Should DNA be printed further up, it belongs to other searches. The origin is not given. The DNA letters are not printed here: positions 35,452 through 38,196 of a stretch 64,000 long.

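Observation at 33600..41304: Orphan glycyl-radical enzyme module with a non-eliminase Cys loop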

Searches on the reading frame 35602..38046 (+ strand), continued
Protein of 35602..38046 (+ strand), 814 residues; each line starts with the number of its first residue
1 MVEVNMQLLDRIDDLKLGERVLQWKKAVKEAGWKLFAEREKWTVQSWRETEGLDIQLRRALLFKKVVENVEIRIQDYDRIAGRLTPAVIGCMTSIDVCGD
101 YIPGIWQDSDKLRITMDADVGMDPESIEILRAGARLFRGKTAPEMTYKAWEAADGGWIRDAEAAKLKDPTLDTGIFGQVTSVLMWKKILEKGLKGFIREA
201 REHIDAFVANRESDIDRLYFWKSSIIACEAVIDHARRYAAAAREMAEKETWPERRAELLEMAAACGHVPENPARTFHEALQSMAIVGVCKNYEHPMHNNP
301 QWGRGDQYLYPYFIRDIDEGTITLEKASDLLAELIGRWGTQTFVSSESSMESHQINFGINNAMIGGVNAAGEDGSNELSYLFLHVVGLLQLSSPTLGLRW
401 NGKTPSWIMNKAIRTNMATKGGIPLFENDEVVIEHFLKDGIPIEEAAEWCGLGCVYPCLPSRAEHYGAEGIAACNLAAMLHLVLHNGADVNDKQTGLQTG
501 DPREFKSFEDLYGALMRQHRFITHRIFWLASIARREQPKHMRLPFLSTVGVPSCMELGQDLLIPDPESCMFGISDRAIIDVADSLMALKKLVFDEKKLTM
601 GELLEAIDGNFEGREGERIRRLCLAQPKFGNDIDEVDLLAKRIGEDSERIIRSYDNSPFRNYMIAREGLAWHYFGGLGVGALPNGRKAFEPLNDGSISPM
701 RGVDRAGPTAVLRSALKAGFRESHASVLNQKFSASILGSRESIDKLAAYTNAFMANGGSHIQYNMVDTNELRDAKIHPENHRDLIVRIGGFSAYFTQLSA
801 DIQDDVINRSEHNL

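Call 40: search_solved_structures(query=window:35602-38046:+, show_alignments=3, max_evalue=1e-100)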
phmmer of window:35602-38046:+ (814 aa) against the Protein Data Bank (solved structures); distinct sequences matched with E-value up to 1e-100: 3.
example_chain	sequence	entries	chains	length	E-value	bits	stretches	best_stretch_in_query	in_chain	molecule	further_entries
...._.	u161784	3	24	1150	1.1e-112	380.8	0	188-810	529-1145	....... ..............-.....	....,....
5ymr_B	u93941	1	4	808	6.3e-106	358.5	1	34-813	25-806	Formate acetyltransferase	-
1r8w_A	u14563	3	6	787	3e-103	349.6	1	35-812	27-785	glycerol dehydratase | B12-independent glycerol dehydratase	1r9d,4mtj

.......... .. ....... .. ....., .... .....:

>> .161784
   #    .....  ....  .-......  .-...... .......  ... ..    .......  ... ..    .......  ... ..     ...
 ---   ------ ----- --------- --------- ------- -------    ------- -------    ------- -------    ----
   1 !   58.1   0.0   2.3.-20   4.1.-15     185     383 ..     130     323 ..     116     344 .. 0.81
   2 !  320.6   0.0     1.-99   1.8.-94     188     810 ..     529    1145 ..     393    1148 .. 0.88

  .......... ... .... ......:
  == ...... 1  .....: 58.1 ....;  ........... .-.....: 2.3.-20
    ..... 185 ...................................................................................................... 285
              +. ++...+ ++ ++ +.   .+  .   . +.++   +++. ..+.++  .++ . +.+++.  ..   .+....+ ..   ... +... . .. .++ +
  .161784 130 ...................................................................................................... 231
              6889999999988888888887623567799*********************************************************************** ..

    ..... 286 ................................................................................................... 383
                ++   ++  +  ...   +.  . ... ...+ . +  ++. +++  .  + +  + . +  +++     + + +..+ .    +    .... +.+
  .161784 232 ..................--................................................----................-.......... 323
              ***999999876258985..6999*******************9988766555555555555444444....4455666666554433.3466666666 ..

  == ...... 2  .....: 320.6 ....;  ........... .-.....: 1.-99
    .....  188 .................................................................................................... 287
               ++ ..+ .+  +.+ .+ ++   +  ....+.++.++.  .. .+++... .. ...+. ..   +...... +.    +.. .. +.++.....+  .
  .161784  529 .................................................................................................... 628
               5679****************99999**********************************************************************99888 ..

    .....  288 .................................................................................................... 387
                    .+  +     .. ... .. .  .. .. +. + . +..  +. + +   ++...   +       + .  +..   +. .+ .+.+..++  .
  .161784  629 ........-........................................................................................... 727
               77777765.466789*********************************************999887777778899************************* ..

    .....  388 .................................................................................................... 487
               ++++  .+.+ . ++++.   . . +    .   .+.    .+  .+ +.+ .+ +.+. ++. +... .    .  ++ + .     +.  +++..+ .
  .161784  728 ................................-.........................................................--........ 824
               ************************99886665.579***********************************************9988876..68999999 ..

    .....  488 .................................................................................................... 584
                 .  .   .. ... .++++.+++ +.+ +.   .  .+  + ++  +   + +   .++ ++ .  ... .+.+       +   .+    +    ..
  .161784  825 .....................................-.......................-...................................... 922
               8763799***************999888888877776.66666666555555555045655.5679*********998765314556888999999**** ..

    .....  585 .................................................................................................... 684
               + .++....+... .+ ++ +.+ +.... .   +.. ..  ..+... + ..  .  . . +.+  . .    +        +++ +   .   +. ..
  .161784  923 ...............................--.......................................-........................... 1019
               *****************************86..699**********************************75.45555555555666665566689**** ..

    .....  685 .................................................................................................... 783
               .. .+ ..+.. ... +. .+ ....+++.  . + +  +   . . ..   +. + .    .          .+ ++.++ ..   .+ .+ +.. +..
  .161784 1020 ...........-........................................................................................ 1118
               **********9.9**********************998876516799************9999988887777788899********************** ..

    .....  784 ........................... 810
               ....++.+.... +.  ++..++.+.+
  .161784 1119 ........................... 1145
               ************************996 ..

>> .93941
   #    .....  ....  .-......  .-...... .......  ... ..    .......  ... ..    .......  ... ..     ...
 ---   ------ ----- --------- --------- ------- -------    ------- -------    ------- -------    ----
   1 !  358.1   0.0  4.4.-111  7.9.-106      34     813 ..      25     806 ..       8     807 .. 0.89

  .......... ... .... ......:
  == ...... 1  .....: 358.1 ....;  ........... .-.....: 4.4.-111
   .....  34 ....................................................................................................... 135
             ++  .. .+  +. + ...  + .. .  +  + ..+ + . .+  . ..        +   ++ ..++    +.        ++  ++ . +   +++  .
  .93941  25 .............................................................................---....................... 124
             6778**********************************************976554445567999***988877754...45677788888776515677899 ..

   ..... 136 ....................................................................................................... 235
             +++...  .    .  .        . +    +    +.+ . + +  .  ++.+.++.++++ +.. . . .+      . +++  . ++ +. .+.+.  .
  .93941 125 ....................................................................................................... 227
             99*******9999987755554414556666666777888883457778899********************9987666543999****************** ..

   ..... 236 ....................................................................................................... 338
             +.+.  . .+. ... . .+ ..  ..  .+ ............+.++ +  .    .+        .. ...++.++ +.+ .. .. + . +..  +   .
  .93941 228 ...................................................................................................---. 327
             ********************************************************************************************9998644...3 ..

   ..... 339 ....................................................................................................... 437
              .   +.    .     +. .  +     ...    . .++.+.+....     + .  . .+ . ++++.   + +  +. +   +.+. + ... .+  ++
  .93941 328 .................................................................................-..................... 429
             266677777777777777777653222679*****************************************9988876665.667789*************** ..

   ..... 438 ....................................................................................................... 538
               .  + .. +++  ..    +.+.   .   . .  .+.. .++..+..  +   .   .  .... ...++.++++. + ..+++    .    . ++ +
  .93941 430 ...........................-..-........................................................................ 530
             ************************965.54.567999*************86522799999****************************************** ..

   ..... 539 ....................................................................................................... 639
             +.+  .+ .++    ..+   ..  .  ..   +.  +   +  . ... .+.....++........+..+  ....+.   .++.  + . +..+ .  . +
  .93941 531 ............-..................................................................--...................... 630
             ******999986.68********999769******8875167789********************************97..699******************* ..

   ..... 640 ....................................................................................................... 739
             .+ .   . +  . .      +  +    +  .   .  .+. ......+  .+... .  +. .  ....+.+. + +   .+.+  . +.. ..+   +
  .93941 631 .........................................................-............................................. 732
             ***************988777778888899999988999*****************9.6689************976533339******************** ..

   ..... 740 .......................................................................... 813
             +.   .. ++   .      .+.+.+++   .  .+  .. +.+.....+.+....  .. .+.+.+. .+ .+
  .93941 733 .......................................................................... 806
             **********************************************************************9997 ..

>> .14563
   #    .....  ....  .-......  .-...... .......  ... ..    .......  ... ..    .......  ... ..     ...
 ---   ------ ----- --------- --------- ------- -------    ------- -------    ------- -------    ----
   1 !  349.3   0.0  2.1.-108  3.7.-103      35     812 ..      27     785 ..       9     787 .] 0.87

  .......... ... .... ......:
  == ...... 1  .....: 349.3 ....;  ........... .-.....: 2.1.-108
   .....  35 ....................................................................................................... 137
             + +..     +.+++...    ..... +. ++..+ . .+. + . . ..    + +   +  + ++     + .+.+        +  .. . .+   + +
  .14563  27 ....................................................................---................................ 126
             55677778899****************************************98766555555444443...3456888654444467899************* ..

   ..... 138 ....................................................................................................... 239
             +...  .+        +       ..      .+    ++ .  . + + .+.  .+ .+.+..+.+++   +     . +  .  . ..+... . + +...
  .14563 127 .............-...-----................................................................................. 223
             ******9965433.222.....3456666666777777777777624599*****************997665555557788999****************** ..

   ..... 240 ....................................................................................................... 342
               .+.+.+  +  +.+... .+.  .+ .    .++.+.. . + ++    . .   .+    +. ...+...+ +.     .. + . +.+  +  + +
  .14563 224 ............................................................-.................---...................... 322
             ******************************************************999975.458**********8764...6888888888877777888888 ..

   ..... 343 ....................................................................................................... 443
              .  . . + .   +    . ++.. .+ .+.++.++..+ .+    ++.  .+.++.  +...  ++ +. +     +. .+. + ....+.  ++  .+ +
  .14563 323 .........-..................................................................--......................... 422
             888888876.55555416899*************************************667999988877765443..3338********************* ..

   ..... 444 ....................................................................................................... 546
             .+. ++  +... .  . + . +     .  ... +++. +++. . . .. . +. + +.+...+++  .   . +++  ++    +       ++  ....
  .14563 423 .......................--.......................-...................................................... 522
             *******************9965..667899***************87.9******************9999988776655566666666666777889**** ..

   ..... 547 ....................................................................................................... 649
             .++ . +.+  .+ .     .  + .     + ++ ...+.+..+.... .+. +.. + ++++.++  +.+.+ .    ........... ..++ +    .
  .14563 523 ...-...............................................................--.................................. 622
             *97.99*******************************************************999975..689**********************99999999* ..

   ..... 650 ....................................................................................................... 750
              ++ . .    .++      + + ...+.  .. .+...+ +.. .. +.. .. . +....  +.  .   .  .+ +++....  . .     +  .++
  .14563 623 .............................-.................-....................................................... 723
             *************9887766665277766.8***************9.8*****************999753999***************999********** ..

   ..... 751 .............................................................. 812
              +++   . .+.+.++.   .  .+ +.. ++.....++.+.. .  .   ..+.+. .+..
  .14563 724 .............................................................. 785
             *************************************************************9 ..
